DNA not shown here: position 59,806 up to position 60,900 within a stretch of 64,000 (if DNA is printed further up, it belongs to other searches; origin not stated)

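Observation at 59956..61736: Translationally coupled ParA/MinD-like ATPase plus patatin-like phospholipase, a candidate two-gene module of unknown function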

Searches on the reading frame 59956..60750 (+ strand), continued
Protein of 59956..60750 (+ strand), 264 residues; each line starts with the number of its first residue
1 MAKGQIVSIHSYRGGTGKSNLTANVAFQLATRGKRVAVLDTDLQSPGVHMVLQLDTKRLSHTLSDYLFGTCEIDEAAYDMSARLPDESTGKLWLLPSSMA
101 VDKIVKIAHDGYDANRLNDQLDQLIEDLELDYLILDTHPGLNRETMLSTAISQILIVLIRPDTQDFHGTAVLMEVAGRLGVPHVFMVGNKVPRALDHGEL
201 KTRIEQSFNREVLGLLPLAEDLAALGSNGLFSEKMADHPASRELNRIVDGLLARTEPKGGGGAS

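Call 86: search_protein_families(library=pfam, proteins=[P0274, P0286, P0288, P0302, P0348, P0250, P0262, P0282, P0259, P0315], max_evalue=0.001)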
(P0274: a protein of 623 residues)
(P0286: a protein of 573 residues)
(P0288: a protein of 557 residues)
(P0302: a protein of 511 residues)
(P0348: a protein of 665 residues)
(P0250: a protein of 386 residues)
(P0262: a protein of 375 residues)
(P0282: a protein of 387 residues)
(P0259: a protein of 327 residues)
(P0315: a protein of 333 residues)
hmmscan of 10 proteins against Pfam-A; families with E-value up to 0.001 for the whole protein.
P0274 (623 aa): 7 families
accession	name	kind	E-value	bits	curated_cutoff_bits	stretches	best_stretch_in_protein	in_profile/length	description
PF00989.32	PAS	-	3.9e-17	62.7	22.6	1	209-321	2-113/113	PAS fold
PF10609.15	ParA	-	1.8e-16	60.8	27.1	1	375-619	4-244/246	NUBPL iron-transfer P-loop NTPase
PF13614.12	AAA_31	-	4.9e-14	53.1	27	1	376-552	3-170/177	AAA domain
PF01656.29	CbiA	-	1.5e-13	51.2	25.4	1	377-595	1-119/125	CobQ/CobB/MinD/ParA nucleotide binding domain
PF13426.13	PAS_9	-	2.5e-12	47.4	27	1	219-323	2-103/103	PAS domain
PF08448.16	PAS_4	-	1e-07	32.6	23.1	1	216-325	3-109/110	PAS fold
PF09140.17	MipZ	-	2.3e-05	24.3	20.7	1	377-417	3-43/262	ATPase MipZ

P0286 (573 aa): 6 families
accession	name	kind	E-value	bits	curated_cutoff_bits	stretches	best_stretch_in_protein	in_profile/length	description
PF00072.30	Response_reg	-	4.7e-30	104.5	30.2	1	1-114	1-111/111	Response regulator receiver domain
PF01656.29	CbiA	-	2.7e-12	47.2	25.4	1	325-546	1-121/125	CobQ/CobB/MinD/ParA nucleotide binding domain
PF10609.15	ParA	-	2.4e-10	40.7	27.1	1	322-469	3-133/246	NUBPL iron-transfer P-loop NTPase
PF13614.12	AAA_31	-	1.5e-07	32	27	1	323-489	2-159/177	AAA domain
PF00989.32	PAS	-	1.9e-05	25.1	22.6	1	136-235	2-94/113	PAS fold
PF13188.13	PAS_8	-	9.3e-05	22.6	21.8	1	135-184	1-52/65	PAS domain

P0288 (557 aa): 8 families
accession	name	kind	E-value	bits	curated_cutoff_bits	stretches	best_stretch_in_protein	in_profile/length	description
PF00512.31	HisKA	-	3.2e-15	56.4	26.9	2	10-71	4-62/66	His Kinase A (phospho-acceptor) domain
PF10609.15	ParA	-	2.4e-14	53.8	27.1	1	280-335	2-57/246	NUBPL iron-transfer P-loop NTPase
PF13614.12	AAA_31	-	1.6e-10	41.6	27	1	281-460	1-164/177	AAA domain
PF01656.29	CbiA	-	2.8e-10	40.7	25.4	1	284-507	1-116/125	CobQ/CobB/MinD/ParA nucleotide binding domain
PF06564.18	CBP_BcsQ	-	4.9e-07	30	21.3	1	282-318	2-38/234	Cellulose biosynthesis protein BcsQ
PF09140.17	MipZ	-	1.4e-05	25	20.7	1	284-327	3-46/262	ATPase MipZ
PF07015.17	VirC1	-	0.00065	19.5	24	0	282-319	2-39/231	VirC1 protein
PF03308.22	MeaB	-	0.00075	19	23.1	0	292-323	43-74/273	Methylmalonyl Co-A mutase-associated GTPase MeaB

P0302 (511 aa): 10 families
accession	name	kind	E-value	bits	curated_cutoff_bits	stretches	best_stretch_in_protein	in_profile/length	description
PF13426.13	PAS_9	-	1.1e-13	51.7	27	1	106-204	3-103/103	PAS domain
PF01656.29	CbiA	-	3.3e-12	46.9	25.4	1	259-473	3-116/125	CobQ/CobB/MinD/ParA nucleotide binding domain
PF00989.32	PAS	-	7.8e-12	45.6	22.6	1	95-202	2-113/113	PAS fold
PF13614.12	AAA_31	-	2.7e-09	37.6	27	1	256-419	3-157/177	AAA domain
PF10609.15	ParA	-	1.5e-08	34.8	27.1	1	256-396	5-128/246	NUBPL iron-transfer P-loop NTPase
PF07015.17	VirC1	-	3.8e-05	23.6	24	1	256-296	3-43/231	VirC1 protein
PF08448.16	PAS_4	-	7e-05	23.5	23.1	1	101-206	2-109/110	PAS fold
PF13188.13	PAS_8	-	0.00016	21.9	21.8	1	96-146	3-53/65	PAS domain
PF08447.18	PAS_3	-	0.00051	20.7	25.6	0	118-191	2-80/89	PAS fold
PF24820.1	Diguanyl_cycl_sensor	-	0.00078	19.8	28.1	0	113-201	14-109/109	Diguanylate cyclase-like sensor domain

P0348 (665 aa): 10 families
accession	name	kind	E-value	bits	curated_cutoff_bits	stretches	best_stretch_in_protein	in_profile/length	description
PF00989.32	PAS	-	1.1e-41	141.9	22.6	3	116-229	2-113/113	PAS fold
PF13426.13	PAS_9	-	4e-37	127.1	27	3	126-231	2-103/103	PAS domain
PF08448.16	PAS_4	-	2e-21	76.7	23.1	2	121-233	1-109/110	PAS fold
PF13188.13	PAS_8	-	3.1e-21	74.9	21.8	2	115-172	1-58/65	PAS domain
PF24820.1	Diguanyl_cycl_sensor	-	9.2e-14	51.8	28.1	1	250-355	2-107/109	Diguanylate cyclase-like sensor domain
PF13614.12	AAA_31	-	3.9e-12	46.9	27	1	411-585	2-167/177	AAA domain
PF10609.15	ParA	-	4.4e-12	46.4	27.1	1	411-468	4-61/246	NUBPL iron-transfer P-loop NTPase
PF01656.29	CbiA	-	1.8e-10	41.3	25.4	1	414-628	2-116/125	CobQ/CobB/MinD/ParA nucleotide binding domain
PF08447.18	PAS_3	-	8.8e-08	32.8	25.6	0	268-347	3-79/89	PAS fold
PF07015.17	VirC1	-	0.00057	19.7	24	0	411-452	2-43/231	VirC1 protein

P0250 (386 aa): 4 families
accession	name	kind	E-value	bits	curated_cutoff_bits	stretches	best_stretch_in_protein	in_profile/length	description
PF10609.15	ParA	-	7e-15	55.6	27.1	1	3-57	4-58/246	NUBPL iron-transfer P-loop NTPase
PF13614.12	AAA_31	-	4.4e-13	50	27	1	3-186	2-161/177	AAA domain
PF01656.29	CbiA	-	5.1e-11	43.1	25.4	1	9-242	5-122/125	CobQ/CobB/MinD/ParA nucleotide binding domain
PF13500.12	AAA_26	-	3.2e-05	24.3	27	0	165-235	128-194/198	AAA domain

P0262 (375 aa): 4 families
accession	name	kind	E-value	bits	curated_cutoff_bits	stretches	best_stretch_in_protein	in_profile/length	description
PF10609.15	ParA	-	3.8e-12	46.6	27.1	1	3-255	4-245/246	NUBPL iron-transfer P-loop NTPase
PF13614.12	AAA_31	-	1.1e-10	42.2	27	1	3-177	2-161/177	AAA domain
PF01656.29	CbiA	-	3.9e-08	33.7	25.4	1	7-228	3-117/125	CobQ/CobB/MinD/ParA nucleotide binding domain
PF12802.13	MarR_2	-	1.6e-06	28.6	27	1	292-339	3-51/61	MarR family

P0282 (387 aa): 3 families
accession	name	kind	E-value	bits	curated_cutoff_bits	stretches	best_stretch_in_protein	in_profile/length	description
PF10609.15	ParA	-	6e-11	42.7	27.1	1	3-201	4-173/246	NUBPL iron-transfer P-loop NTPase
PF01656.29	CbiA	-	8.8e-11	42.3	25.4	1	7-240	3-121/125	CobQ/CobB/MinD/ParA nucleotide binding domain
PF13614.12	AAA_31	-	1.1e-10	42.1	27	1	3-185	2-161/177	AAA domain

P0259 (327 aa): 9 families
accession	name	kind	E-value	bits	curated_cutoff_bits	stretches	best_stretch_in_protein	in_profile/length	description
PF10609.15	ParA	-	5.5e-16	59.2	27.1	1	57-304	4-243/246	NUBPL iron-transfer P-loop NTPase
PF13614.12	AAA_31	-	2.7e-15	57.2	27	1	57-234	2-167/177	AAA domain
PF01656.29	CbiA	-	4.8e-13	49.6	25.4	1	59-283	1-121/125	CobQ/CobB/MinD/ParA nucleotide binding domain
PF07015.17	VirC1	-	4.6e-05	23.3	24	1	57-98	2-43/231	VirC1 protein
PF09140.17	MipZ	-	5.6e-05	23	20.7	1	58-102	2-46/262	ATPase MipZ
PF03308.22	MeaB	-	0.00012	21.6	23.1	1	55-98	32-74/273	Methylmalonyl Co-A mutase-associated GTPase MeaB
PF06564.18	CBP_BcsQ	-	0.00024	21.2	21.3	1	57-128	2-66/234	Cellulose biosynthesis protein BcsQ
PF00142.24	Fer4_NifH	-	0.00044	20.2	25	1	65-111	8-55/271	4Fe-4S iron sulfur cluster binding proteins, NifH/frxC family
PF25199.1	nSTAND_NTPase5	-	0.00078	19.7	34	0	27-97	8-82/145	Novel STAND NTPase 5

P0315 (333 aa): 6 families
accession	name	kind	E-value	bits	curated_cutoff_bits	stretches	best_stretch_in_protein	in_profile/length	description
PF13614.12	AAA_31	-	2.4e-15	57.4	27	1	3-167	2-159/177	AAA domain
PF01656.29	CbiA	-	1.5e-11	44.8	25.4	1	7-220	3-117/125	CobQ/CobB/MinD/ParA nucleotide binding domain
PF10609.15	ParA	-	5.2e-11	42.9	27.1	1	2-247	3-245/246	NUBPL iron-transfer P-loop NTPase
PF14947.12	HTH_45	-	1e-09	38.7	25.5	1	255-327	4-75/77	Winged helix-turn-helix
PF06564.18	CBP_BcsQ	-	6.2e-05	23.1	21.3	1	3-160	3-149/234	Cellulose biosynthesis protein BcsQ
PF09140.17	MipZ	-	0.00046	20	20.7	0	4-42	3-40/262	ATPase MipZ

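Call 91: search_protein_families(library=pfam, proteins=[L059:11880-12659:+, L022:1000-4701:-, L026:7612-8421:+, L079:5204-6004:+, L068:5553-5981:+, L054:3628-4614:+, L067:3381-5768:+, L045:7005-8465:+, L049:6884-7975:+, L038:1406-2014:+], max_evalue=0.001)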
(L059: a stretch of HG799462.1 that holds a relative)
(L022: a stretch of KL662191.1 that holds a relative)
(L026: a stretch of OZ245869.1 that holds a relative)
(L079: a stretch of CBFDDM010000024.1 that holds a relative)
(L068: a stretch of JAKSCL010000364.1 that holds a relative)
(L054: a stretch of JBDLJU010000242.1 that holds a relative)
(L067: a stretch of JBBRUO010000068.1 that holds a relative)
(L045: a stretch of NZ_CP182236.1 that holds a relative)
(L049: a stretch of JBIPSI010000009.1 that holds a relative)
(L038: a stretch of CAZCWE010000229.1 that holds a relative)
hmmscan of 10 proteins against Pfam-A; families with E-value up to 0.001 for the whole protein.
L059:11880-12659:+ (259 aa): 4 families
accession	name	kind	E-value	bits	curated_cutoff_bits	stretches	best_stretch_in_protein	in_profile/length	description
PF13561.12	adh_short_C2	-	2.6e-59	201.1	27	1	21-257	6-236/236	Enoyl-(Acyl carrier protein) reductase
PF00106.31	adh_short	-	4e-50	170.5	26.6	1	13-203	2-189/195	short chain dehydrogenase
PF08659.16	KR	-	1e-10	42.3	22.6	1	13-178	2-164/180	KR domain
PF23441.1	SDR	-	1.5e-05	24.9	27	1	11-257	7-256/258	SDR-like rossmann domain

L022:1000-4701:- (1233 aa): 63 families (the best 25 are shown)
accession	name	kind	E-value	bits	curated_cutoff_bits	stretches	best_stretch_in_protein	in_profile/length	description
PF25174.1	Beta-prop_THOC3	-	3.4e-188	623.6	305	5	951-1200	1-251/272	THOC3 beta-propeller domain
PF25173.1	Beta-prop_WDR3_1st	-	6e-179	590.4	154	5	723-896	10-183/184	WDR3 first beta-propeller domain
PF00400.38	WD40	-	1.4e-168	540.8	27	14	1111-1148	2-39/39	WD domain, G-beta repeat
PF25175.1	Beta-prop_WDR5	-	1.3e-158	527.3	250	4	622-832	16-227/296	WDR5 beta-propeller domain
PF25172.1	Beta-prop_WDR3_2nd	-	3.6e-138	460.1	140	7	617-769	134-286/293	WDR3 second beta-propeller domain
PF24817.1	WD40_WDHD1_1st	-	4e-130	433.7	109.9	10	1083-1157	91-165/291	WDHD1 first WD40 domain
PF24814.1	WD40_Prp19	-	3.9e-128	426.8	320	4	627-821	18-214/281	Prp19 WD40 domain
PF25391.1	WD40_Gbeta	-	2.4e-107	359.3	150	7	717-844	159-288/340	G protein beta WD-40 repeat protein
PF24807.1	WD40_CDC20-Fz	-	1.3e-96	323.8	200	5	868-1105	51-292/292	CDC20/Fizzy WD40 domain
PF23414.1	Beta-prop_EML_2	-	6.1e-93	311.5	90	5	1039-1196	1-158/266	Echinoderm microtubule-associated protein second beta-propeller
PF24105.1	Beta-prop_CAF1B_HIR1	-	1.3e-89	301.3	80.5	7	916-1029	76-207/383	CAF1B/HIR1 beta-propeller domain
PF24805.1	EIF3I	-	1.8e-86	290.7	200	8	787-885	13-110/324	EIF3I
PF25168.1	Beta-prop_WDR36-Utp21_2nd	-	1.6e-81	274.7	84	9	762-843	218-298/335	WDR36/Utp21 second beta-propeller domain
PF25047.1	Beta-prop_TEP1_2nd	-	1.1e-76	257.8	89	7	777-898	83-205/255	TEP-1 second beta-propeller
PF24796.1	WDR55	-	2e-72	244.2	200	6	777-940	46-209/296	WDR55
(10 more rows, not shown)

L026:7612-8421:+ (269 aa): 5 families
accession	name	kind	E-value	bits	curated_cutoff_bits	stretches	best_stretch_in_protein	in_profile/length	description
PF00005.33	ABC_tran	-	1.4e-32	113.6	25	1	30-181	1-137/137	ABC transporter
PF02463.25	SMC_N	-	3.9e-09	36.7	40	1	41-225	25-211/220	RecF/RecN/SMC N terminal domain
PF13304.12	AAA_21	-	1.8e-08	35.3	27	1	162-217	247-304/304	AAA domain, putative AbiEii toxin, Type IV TA system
PF13481.12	AAA_25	-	0.00075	19.6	27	0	37-57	30-50/195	AAA domain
PF13166.12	AAA_13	-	0.00092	18.5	36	0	169-220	525-578/713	AAA domain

L079:5204-6004:+ (266 aa): 1 family
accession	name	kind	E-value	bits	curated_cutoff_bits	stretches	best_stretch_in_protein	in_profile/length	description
PF00027.35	cNMP_binding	-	6.1e-23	81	27.5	1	51-135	2-86/89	Cyclic nucleotide-binding domain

L068:5553-5981:+ (142 aa): 1 family
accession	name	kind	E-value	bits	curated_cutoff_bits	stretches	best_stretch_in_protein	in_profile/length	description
PF15035.11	Rootletin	-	0.0008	19.9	36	1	58-133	83-158/188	Ciliary rootlet component, centrosome cohesion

L054:3628-4614:+ (329 aa): 1 family
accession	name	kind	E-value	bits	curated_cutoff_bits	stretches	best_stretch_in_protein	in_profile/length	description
PF03219.20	TLC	-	5.2e-08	32.6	21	1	108-315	145-365/491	TLC ATP/ADP transporter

L067:3381-5768:+ (795 aa): 3 families
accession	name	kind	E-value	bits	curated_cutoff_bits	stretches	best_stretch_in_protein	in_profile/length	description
PF02129.25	Peptidase_S15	-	4.9e-54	184.2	23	1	221-508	1-262/262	X-Pro dipeptidyl-peptidase (S15 family)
PF08530.16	PepX_C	-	2e-31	110.1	22.5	1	551-781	6-206/217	X-Pro dipeptidyl-peptidase C-terminal non-catalytic domain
PF00326.27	Peptidase_S9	-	9.4e-07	29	22.6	1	267-366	9-103/213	Prolyl oligopeptidase family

L045:7005-8465:+ (486 aa): 1 family
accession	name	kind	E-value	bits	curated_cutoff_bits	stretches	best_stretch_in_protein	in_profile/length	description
PF14516.12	AAA_35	-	1.4e-146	488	27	1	144-480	4-330/331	AAA-like domain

L049:6884-7975:+ (363 aa): 4 families
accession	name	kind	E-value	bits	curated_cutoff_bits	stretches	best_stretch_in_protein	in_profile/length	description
PF02163.28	Peptidase_M50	-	5e-62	209.6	27.2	1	6-342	2-220/221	Peptidase family M50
PF17820.7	PDZ_6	-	1.1e-10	41.6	27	1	135-188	5-54/54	PDZ domain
PF13180.12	PDZ_2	-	2.1e-09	38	27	1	128-197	13-78/80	PDZ domain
PF00595.29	PDZ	-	1.5e-06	29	23.2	1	126-187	24-81/81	PDZ domain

L038:1406-2014:+ (202 aa): 1 family
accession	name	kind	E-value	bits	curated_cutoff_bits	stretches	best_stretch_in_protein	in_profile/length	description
PF02441.25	Flavoprotein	-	1.4e-42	145.5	22.7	1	5-189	3-162/162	Flavoprotein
